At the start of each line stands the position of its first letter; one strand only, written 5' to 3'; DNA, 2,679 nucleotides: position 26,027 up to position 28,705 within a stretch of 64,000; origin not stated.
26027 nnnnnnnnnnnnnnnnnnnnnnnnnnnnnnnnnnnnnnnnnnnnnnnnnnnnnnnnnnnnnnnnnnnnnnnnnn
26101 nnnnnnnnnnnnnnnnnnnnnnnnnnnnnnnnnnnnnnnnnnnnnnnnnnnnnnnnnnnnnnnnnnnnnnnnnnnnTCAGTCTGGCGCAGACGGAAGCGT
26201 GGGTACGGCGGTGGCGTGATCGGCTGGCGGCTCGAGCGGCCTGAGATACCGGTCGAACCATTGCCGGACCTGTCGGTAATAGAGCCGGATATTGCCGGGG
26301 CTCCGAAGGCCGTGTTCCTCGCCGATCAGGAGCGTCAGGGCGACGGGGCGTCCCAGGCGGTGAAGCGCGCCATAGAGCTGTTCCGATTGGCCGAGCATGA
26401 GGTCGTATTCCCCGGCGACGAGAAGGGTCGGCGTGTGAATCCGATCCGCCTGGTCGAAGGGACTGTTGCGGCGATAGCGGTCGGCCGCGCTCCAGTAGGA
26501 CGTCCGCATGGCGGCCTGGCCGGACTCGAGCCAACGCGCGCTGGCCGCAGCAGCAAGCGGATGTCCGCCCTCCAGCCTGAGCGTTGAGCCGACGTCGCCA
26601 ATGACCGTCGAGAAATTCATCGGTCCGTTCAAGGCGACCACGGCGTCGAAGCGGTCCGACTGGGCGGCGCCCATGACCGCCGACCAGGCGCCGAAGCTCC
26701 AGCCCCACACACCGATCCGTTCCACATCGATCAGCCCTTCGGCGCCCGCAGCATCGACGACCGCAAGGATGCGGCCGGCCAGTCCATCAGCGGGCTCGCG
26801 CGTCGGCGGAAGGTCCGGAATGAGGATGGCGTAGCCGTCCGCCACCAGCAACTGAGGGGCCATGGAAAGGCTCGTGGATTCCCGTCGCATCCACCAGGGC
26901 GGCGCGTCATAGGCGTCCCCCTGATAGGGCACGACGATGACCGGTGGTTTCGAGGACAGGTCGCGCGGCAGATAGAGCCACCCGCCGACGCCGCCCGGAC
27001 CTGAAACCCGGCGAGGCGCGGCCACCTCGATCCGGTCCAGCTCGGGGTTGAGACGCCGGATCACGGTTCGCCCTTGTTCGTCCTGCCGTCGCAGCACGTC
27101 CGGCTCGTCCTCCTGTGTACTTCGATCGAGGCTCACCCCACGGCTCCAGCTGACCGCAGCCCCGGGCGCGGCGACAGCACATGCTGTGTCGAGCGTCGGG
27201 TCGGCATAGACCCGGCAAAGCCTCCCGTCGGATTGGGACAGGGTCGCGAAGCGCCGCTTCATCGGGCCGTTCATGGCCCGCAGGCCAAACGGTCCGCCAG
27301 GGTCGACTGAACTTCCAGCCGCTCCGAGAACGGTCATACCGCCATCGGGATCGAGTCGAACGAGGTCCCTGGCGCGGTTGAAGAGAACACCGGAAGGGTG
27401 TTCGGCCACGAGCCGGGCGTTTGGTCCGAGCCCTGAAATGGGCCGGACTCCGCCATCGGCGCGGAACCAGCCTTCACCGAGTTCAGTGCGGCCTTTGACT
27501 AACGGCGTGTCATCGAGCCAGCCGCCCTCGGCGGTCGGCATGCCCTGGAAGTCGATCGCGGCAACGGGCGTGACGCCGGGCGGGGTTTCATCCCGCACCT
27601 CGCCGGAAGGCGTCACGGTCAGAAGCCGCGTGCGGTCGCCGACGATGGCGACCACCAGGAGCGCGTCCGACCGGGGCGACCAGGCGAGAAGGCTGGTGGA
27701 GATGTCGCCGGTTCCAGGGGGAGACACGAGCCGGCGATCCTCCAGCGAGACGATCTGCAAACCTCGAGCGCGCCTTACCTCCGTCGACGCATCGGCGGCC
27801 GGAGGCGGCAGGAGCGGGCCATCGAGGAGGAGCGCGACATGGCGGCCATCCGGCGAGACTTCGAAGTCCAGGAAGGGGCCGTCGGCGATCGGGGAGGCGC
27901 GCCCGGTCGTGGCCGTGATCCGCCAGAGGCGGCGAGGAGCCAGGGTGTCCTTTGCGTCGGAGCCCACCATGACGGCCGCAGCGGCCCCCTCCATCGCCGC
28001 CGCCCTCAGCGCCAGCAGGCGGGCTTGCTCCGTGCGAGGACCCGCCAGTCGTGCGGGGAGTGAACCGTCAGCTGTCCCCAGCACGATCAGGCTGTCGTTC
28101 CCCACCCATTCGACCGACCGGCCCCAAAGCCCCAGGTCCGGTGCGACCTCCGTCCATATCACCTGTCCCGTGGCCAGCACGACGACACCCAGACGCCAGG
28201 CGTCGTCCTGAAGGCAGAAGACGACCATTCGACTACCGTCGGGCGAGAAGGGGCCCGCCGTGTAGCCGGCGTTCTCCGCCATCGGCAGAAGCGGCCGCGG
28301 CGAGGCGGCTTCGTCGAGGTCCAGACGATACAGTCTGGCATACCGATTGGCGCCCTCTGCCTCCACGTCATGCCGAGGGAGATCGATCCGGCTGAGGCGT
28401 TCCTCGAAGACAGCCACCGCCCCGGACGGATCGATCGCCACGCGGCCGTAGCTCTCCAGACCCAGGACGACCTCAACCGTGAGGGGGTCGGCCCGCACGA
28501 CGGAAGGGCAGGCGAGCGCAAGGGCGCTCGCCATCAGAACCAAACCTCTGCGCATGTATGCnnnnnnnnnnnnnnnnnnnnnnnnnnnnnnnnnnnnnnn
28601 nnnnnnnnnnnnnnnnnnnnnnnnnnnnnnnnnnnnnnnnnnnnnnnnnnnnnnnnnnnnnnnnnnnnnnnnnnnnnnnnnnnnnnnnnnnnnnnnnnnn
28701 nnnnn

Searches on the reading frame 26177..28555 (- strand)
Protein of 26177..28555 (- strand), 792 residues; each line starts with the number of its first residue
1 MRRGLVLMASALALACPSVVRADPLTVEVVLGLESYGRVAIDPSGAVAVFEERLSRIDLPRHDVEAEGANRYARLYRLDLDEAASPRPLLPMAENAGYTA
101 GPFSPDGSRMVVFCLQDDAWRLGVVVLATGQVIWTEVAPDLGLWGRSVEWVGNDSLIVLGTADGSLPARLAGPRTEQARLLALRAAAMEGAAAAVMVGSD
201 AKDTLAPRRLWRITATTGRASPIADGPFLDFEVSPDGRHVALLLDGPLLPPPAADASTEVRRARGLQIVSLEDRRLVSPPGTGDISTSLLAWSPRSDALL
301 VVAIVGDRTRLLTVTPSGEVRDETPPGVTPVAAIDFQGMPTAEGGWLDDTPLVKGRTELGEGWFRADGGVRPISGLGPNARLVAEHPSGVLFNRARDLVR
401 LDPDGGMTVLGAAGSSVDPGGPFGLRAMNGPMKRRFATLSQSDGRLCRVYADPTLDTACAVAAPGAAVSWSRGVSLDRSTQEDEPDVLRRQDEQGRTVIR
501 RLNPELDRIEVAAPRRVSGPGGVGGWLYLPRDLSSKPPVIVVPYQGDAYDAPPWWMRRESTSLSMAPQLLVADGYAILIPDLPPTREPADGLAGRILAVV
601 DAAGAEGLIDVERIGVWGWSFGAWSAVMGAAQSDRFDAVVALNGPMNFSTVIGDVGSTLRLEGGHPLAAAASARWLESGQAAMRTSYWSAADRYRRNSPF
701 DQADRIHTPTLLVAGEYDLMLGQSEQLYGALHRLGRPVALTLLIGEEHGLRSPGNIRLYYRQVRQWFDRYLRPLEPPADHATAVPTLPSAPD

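Call 5: search_protein_families(library=pfam, proteins=[window:26177-28555:-], max_evalue=0.01)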
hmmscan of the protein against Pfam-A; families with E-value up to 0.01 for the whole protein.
window:26177-28555:- (792 aa): 6 families
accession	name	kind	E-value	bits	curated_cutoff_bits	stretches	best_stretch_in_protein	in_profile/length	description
PF00326.27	Peptidase_S9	-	4.1e-19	69.4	22.6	1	596-771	48-210/213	Prolyl oligopeptidase family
PF02129.25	Peptidase_S15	-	7.4e-05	23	23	0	692-745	207-256/262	X-Pro dipeptidyl-peptidase (S15 family)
PF01738.24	DLH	-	0.00045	20.3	21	1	595-649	80-130/217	Dienelactone hydrolase family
PF07859.19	Abhydrolase_3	-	0.0013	18.9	25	1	606-749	65-207/210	alpha/beta hydrolase fold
PF12740.14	PETase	-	0.0014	18.5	28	1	517-643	36-156/263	PET hydrolase-like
PF20434.5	BD-FAE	-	0.0045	17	26.8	0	608-729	85-213/215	BD-FAE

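Call 7: search_protein_families(library=ncbifam, proteins=[window:26180-28555:-], max_evalue=0.01)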
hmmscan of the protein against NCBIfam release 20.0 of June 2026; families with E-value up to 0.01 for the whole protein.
window:26180-28555:- (792 aa): 5 families
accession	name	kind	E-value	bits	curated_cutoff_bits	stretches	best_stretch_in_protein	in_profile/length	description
NF033523.0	lasso_peptidase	equivalog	2.2e-13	49.8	400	1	596-772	478-638/638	Atxe2 family lasso peptide isopeptidase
NF053518.1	DipepPtdsDpp5Prph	equivalog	2.4e-12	46.2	900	1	597-772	491-655/655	dipeptidyl-peptidase Dpp5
NF047920.1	lactonase_UilS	equivalog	1.8e-05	24.6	400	1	596-641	82-127/285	UilS family quorum-quenching N-acyl-homoserine lactonase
NF050058.1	e_dPHAscl_type1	hypoth_equivalog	0.00032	20.3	150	1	593-648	85-141/276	extracellular catalytic domain type 1 short-chain-length polyhydroxyalkanoate depolymerase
NF051488.1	bifunc_PcaDC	exception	0.0013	18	390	1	590-719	62-205/375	bifunctional 3-oxoadipate enol-lactonase/4-carboxymuconolactone decarboxylase PcaDC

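Call 25: search_solved_structures(query=window:26180-28555:-, max_evalue=0.001, show_alignments=1)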
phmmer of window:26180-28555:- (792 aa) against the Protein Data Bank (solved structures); distinct sequences matched with E-value up to 0.001: 9.
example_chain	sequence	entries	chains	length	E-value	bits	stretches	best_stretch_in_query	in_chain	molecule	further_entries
8wt1_A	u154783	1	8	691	2.1e-09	39.4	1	596-772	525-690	S9 family peptidase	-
8hay_A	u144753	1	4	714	3.4e-05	25.5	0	603-647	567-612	btDPP4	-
7y4g_A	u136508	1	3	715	3.4e-05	25.5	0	603-647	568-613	btDPP4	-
7y4f_A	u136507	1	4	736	3.7e-05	25.4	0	603-647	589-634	Dipeptidyl peptidase IV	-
7ep9_G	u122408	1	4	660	7.9e-05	24.3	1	609-772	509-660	S9 family peptidase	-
10eq_A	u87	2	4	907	0.00014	23.4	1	686-779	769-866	Isoform 2 of Probable glutamyl endopeptidase, chloroplastic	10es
10eo_A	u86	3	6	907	0.00024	22.7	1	686-779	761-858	Isoform 2 of Probable glutamyl endopeptidase, chloroplastic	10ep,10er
10et_B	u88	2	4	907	0.00052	21.6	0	686-779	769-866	Isoform 2 of Probable glutamyl endopeptidase, chloroplastic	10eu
4hxe_B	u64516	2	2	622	0.00057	21.4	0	608-776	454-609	Putative uncharacterized protein PH0594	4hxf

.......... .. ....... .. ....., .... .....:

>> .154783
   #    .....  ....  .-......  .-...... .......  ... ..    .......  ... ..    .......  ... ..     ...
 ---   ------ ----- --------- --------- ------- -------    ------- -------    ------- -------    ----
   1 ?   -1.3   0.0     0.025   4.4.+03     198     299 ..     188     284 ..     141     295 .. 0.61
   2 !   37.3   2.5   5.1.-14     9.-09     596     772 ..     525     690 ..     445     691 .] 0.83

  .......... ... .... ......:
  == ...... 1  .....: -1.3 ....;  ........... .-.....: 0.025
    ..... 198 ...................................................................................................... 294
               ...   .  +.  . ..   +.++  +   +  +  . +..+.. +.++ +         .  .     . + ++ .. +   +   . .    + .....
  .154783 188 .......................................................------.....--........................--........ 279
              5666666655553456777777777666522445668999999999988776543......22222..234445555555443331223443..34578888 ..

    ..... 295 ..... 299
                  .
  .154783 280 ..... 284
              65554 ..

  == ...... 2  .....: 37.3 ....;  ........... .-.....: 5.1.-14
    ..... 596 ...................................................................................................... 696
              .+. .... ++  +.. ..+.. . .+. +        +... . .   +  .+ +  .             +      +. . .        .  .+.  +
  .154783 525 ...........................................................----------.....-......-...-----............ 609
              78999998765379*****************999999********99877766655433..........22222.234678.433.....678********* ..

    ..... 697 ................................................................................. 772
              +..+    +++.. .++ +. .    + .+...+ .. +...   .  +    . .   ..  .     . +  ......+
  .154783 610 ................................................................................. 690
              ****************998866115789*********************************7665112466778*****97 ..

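Call 29: search_solved_structures(query=A2, max_evalue=0.001, show_alignments=0)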
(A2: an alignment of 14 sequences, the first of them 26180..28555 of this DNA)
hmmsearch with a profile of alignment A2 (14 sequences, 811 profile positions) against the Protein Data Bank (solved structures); distinct sequences matched with E-value up to 0.001: 180 (the best 60 are shown).
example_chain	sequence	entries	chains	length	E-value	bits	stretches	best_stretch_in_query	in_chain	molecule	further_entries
8wt1_A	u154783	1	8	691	7e-35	123.6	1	485-796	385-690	S9 family peptidase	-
5txc_A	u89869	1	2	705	1.2e-20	76.5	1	456-806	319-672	AtxE2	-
10eq_A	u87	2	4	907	6.5e-20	74.1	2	710-804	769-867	Isoform 2 of Probable glutamyl endopeptidase, chloroplastic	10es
5txe_A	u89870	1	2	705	1.4e-19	73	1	456-806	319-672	AtxE2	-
10et_B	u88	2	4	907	9.2e-19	70.3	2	710-804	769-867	Isoform 2 of Probable glutamyl endopeptidase, chloroplastic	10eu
10eo_A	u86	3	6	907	1.9e-18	69.2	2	710-804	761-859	Isoform 2 of Probable glutamyl endopeptidase, chloroplastic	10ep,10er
7ep9_G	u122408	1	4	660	1.1e-17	66.8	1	628-796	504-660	S9 family peptidase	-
8hay_A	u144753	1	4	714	1.8e-16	62.7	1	629-672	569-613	btDPP4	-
7y4g_A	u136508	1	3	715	1.8e-16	62.7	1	629-672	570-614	btDPP4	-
7y4f_A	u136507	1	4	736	2e-16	62.5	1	629-672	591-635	Dipeptidyl peptidase IV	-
5yzm_A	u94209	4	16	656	2.9e-16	62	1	585-793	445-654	Acyl-peptide hydrolase, putative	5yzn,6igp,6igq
5yzo_A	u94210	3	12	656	4.2e-15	58.2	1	585-793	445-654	Acyl-peptide hydrolase, putative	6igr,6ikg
7c72_A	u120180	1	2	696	4.5e-15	58.1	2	717-796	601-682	Prolyl oligopeptidase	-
4hxe_B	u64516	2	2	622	1.1e-14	56.8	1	543-797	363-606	Putative uncharacterized protein PH0594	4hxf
2ecf_A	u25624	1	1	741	1.2e-14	56.6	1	715-796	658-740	Dipeptidyl peptidase IV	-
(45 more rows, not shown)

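Call 30: search_protein_families(library=ncbifam, alignment_id=A2, max_evalue=0.001)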
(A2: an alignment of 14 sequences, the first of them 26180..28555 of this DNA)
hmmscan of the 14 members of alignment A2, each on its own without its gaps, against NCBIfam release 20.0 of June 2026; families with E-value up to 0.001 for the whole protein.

A. member 1, window:26180-28555:- (792 aa): 4 families
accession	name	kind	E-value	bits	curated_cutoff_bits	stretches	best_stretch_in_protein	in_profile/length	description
NF033523.0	lasso_peptidase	equivalog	2.2e-13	49.8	400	1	596-772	478-638/638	Atxe2 family lasso peptide isopeptidase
NF053518.1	DipepPtdsDpp5Prph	equivalog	2.4e-12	46.2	900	1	597-772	491-655/655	dipeptidyl-peptidase Dpp5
NF047920.1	lactonase_UilS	equivalog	1.8e-05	24.6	400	1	596-641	82-127/285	UilS family quorum-quenching N-acyl-homoserine lactonase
NF050058.1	e_dPHAscl_type1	hypoth_equivalog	0.00032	20.3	150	0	593-648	85-141/276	extracellular catalytic domain type 1 short-chain-length polyhydroxyalkanoate depolymerase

B. families by the number of members that match (of 14 scanned): 4 families
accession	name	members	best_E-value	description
NF033523.0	lasso_peptidase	14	1.7e-26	Atxe2 family lasso peptide isopeptidase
NF053518.1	DipepPtdsDpp5Prph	14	9.2e-15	dipeptidyl-peptidase Dpp5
NF047920.1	lactonase_UilS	14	5.6e-09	UilS family quorum-quenching N-acyl-homoserine lactonase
NF050058.1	e_dPHAscl_type1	6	1.1e-05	extracellular catalytic domain type 1 short-chain-length polyhydroxyalkanoate depolymerase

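Call 48: find_homologous_proteins(query=window:26180-28555:-, max_evalue=1e-10)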
Query window:26180-28555:- (792 aa): 69 proteins with E <= 1e-10 among 8000 candidates.
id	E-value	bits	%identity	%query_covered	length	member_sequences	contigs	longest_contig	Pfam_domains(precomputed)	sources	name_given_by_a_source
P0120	0.0e+0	1733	99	99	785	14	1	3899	PF00326.28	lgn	-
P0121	0.0e+0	1588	90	100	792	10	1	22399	PF00326.28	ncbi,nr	ncbi:MAG TPA: hypothetical protein DCG66_11485 [Brevundimonas sp.]|nr:hypothetical protein [Brevundi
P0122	0.0e+0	1341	78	99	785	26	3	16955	PF00326.28,PF07859.20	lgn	-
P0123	0.0e+0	1173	70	98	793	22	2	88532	PF02129.25,PF00326.28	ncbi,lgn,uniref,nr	ncbi:MAG: hypothetical protein B7Z42_06690 [Brevundimonas sp. 12-68-7]|uniref:Peptidase S9 prolyl ol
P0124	0.0e+0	1165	70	96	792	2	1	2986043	PF02129.25,PF00326.28,PF07859.20,PF01738.25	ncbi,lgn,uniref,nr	ncbi:prolyl oligopeptidase family serine peptidase [Brevundimonas sp. SORGH_AS_0993]|uniref:S9 famil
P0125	0.0e+0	1157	68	100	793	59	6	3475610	PF02129.25,PF00326.28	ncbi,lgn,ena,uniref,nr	ncbi:MAG: prolyl oligopeptidase family serine peptidase [Caulobacteraceae bacterium]|uniref:S9 famil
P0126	0.0e+0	1137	67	98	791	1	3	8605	PF00326.28,PF07859.20,PF01738.25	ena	-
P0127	0.0e+0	1136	69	97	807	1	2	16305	PF00326.28,PF01738.25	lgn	-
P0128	0.0e+0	1066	64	100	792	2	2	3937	PF00326.28,PF01738.25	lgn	-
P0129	0.0e+0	1065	64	100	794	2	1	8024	PF02129.25,PF00326.28,PF01738.25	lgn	-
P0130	0.0e+0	1040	64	98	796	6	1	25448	PF00326.28,PF07859.20,PF01738.25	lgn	-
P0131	0.0e+0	1035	93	62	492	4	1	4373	PF00326.28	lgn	-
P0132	1.3e-290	984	60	98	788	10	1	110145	PF02129.25,PF00326.28,PF01738.25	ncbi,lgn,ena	-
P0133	2.1e-288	977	59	98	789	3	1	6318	PF02129.25,PF00326.28,PF01738.25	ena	-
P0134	7.5e-288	975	59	99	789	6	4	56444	PF00326.28,PF01738.25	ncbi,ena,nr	nr:prolyl oligopeptidase family serine peptidase [uncultured Brevundimonas sp.]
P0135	4.3e-283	960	58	98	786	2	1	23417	PF00326.28,PF01738.25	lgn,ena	-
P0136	1.6e-282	958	59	100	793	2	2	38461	PF02129.25,PF00326.28,PF01738.25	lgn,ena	-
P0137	2.8e-257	874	55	98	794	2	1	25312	PF00326.28,PF01738.25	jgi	jgi:dipeptidyl aminopeptidase/acylaminoacyl peptidase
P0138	2.5e-251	855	54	99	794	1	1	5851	PF00326.28,PF01738.25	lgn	-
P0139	2.1e-250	851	53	100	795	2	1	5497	PF00326.28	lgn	-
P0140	1.6e-247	842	63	82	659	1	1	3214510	PF00326.28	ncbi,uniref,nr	ncbi:S9 family peptidase [Brevundimonas albigilva]|uniref:S9 family peptidase n=1 Tax=Brevundimonas 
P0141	2.9e-247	841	54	100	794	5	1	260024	PF02129.25,PF00326.28,PF01738.25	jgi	jgi:dipeptidyl aminopeptidase/acylaminoacyl peptidase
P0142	2.5e-241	821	52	98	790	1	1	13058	PF00326.28,PF01738.25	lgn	-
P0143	1.4e-240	819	53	98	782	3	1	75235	PF02129.25,PF00326.28,PF01738.25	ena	-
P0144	3.7e-240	818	53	98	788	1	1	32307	PF02129.25,PF00326.28,PF01738.25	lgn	-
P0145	6.6e-240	817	52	94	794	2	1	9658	PF00326.28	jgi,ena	-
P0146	5.7e-239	814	52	98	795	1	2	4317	PF00326.28,PF01738.25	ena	-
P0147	1.9e-236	805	53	100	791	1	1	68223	PF00326.28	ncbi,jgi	-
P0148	2.0e-235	802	51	100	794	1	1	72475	PF02129.25,PF00326.28,PF07859.20,PF01738.25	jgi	jgi:dipeptidyl aminopeptidase/acylaminoacyl peptidase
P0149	3.2e-235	801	52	100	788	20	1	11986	PF00326.28,PF01738.25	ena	-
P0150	1.1e-234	800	52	100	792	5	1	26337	PF02129.25,PF00326.28,PF08840.18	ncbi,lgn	-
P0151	1.2e-234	799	52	100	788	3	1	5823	PF00326.28,PF01738.25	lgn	-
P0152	3.3e-232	791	52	97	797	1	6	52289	PF00326.28,PF01738.25,PF20434.6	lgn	-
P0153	9.6e-232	790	52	97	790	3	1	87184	PF00326.28,PF20434.6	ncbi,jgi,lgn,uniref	ncbi:MAG: dipeptidyl aminopeptidase/acylaminoacyl peptidase [Brevundimonas sp.]|jgi:dipeptidyl amino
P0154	3.7e-231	788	51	95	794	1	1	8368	PF02129.25,PF00326.28,PF01738.25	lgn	-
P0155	1.0e-230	786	52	97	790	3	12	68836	PF00326.28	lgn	-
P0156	8.4e-230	783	50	100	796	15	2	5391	PF02129.25,PF00326.28,PF01738.25,PF20434.6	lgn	-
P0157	1.8e-229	782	49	97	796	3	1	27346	PF02129.25,PF00326.28,PF12740.15,PF01738.25,PF20434.6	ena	-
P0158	2.1e-229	782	49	100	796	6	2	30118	PF02129.25,PF00326.28,PF12740.15,PF01738.25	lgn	-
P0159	3.2e-229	781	50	100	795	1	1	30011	PF02129.25,PF00326.28,PF01738.25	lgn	-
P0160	5.0e-229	781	50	97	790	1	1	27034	PF00326.28,PF01738.25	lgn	-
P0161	5.1e-229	781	51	99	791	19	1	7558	PF00326.28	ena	-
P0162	1.8e-228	779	50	100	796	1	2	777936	PF02129.25,PF00326.28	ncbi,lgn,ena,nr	nr:prolyl oligopeptidase family serine peptidase [uncultured Brevundimonas sp.]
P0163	4.3e-228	778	50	97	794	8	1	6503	PF02129.25,PF00326.28,PF01738.25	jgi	-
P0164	4.8e-228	778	50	100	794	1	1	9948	PF02129.25,PF00326.28,PF01738.25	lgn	-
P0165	2.0e-227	775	51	97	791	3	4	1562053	PF02129.25,PF00326.28,PF01738.25,PF20434.6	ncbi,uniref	ncbi:prolyl oligopeptidase family serine peptidase [Brevundimonas sp. NPDC046655]|uniref:S9 family p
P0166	3.3e-227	775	51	100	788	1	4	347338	PF02129.25,PF00326.28,PF12740.15,PF01738.25,PF08840.18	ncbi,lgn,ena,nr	nr:prolyl oligopeptidase family serine peptidase [uncultured Brevundimonas sp.]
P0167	1.7e-226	772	50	97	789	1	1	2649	PF02129.25,PF00326.28,PF01738.25,PF08840.18,PF00561.27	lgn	-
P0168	3.6e-224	765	49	100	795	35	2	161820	PF02129.25,PF00326.28,PF12740.15,PF01738.25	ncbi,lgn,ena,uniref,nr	ncbi:MAG TPA: prolyl oligopeptidase family serine peptidase [Brevundimonas sp.]|uniref:S9 family pep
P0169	5.1e-224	764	48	100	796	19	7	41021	PF02129.25,PF00326.28,PF12740.15,PF01738.25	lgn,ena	-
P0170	3.1e-221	755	50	99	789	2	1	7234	PF00326.28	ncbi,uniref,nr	ncbi:prolyl oligopeptidase family serine peptidase [Brevundimonas sp.]|uniref:S9 family peptidase n=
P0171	6.0e-220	751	51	94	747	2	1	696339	PF00326.28,PF01738.25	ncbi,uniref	ncbi:S9 family peptidase [Brevundimonas kwangchunensis]|uniref:S9 family peptidase n=1 Tax=Brevundim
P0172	4.7e-218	744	50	97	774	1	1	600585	PF00326.28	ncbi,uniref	ncbi:prolyl oligopeptidase family serine peptidase [Brevundimonas sp. FT23042]|uniref:S9 family pept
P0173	6.4e-214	731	47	100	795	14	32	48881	PF00326.28,PF01738.25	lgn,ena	-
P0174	9.6e-203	694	50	89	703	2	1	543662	PF00326.28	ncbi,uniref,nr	ncbi:alpha/beta hydrolase family protein [Brevundimonas variabilis]|uniref:Dienelactone hydrolase n=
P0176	2.1e-180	620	50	81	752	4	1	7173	PF00326.28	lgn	-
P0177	1.2e-178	614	45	95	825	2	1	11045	PF00326.28,PF01738.25,PF00561.27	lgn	-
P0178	6.5e-171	589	44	95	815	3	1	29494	PF00326.28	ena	-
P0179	2.5e-159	550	43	95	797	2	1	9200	PF00326.28,PF01738.25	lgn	-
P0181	3.8e-81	292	32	96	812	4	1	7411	PF02129.25,PF00326.28,PF00561.27,PF12146.16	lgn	-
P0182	2.2e-79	286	33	97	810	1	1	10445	PF02129.25,PF00756.27,PF00326.28,PF00561.27,PF12146.16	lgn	-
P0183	9.1e-74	267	32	95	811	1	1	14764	PF00326.28,PF01738.25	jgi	jgi:dipeptidyl aminopeptidase/acylaminoacyl peptidase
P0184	1.0e-73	267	35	48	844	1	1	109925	PF00326.28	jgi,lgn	-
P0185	9.0e-71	257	31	97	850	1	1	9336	PF00326.28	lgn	-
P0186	2.0e-64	236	34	34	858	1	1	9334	PF00326.28,PF01738.25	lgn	-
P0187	2.3e-13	67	29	28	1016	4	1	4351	PF00326.28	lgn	-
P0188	2.4e-12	64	32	32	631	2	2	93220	PF02129.25,PF00326.28,PF26549.1,PF00930.28,PF01738.25,PF26550.2,PF00561.27,PF07676.19,PF20434.6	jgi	jgi:dipeptidyl aminopeptidase/acylaminoacyl peptidase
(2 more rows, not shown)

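Call 59: predict_structure(alignment_id=A3)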
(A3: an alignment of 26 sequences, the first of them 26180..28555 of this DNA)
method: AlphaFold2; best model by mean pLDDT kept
length: 792 residues; sequences in the alignment: 26
mean_pLDDT: 88.9   pTM: 0.87
mean pLDDT of the five models: 88.9, 87.5, 87.1, 87.0, 75.3
residues with pLDDT >= 90: 539; 70-90: 202; 50-70: 14; < 50: 37
segments of 3 or more residues with pLDDT < 50: 1-20, 776-792
pLDDT, mean of each block of 10 residues (from residue 1): 45 41 89 94 96 93 84 95 91 93 95 92 94 94 89 95 81 82 94 77 72 96 93 95 90 76 94 96 94 95 92 98 95 84 93 93 87 90 94 94 93 91 79 92 94 94 94 91 84 92 91 94 94 92 94 92 92 97 90 97 96 97 97 98 91 83 82 84 87 93 97 92 95 97 90 93 96 57 37 37
secondary structure, 60 per line:
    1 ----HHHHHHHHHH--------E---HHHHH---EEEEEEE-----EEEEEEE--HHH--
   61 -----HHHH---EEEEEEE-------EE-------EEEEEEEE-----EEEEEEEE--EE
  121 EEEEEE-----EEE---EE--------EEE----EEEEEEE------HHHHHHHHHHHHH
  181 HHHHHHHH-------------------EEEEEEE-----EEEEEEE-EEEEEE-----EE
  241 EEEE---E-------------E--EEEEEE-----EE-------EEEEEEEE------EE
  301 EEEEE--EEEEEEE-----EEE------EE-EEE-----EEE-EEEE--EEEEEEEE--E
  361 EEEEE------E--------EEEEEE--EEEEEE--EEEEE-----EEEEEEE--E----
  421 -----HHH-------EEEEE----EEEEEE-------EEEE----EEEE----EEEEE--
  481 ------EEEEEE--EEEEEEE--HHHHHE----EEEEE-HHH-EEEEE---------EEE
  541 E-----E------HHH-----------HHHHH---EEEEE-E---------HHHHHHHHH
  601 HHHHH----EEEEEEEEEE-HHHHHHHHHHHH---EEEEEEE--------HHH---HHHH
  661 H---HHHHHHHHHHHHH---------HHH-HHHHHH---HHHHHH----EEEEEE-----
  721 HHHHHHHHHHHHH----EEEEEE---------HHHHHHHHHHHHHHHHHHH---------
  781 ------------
elements in order (helices of 4 or more, strands of 3 or more residues): H5-14 H27-31 E35-41 E47-53 H66-69 E73-79 E96-103 E109-116 E119-126 E132-134 E148-150 E155-161 H168-188 E208-214 E220-226 E228-233 E239-244 E265-270 E285-292 E299-305 E308-314 E320-322 E332-334 E340-342 E344-347 E350-357 E360-365 E381-386 E389-394 E397-401 E407-413 E436-440 E445-450 E458-461 E466-469 E474-478 E487-492 E495-501 H504-508 E514-518 E524-528 E538-541 H568-572 E576-580 H592-605 E610-619 H621-632 E636-642 H657-661 H665-677 H691-696 H700-705 E710-715 H721-733 E738-743 H753-771
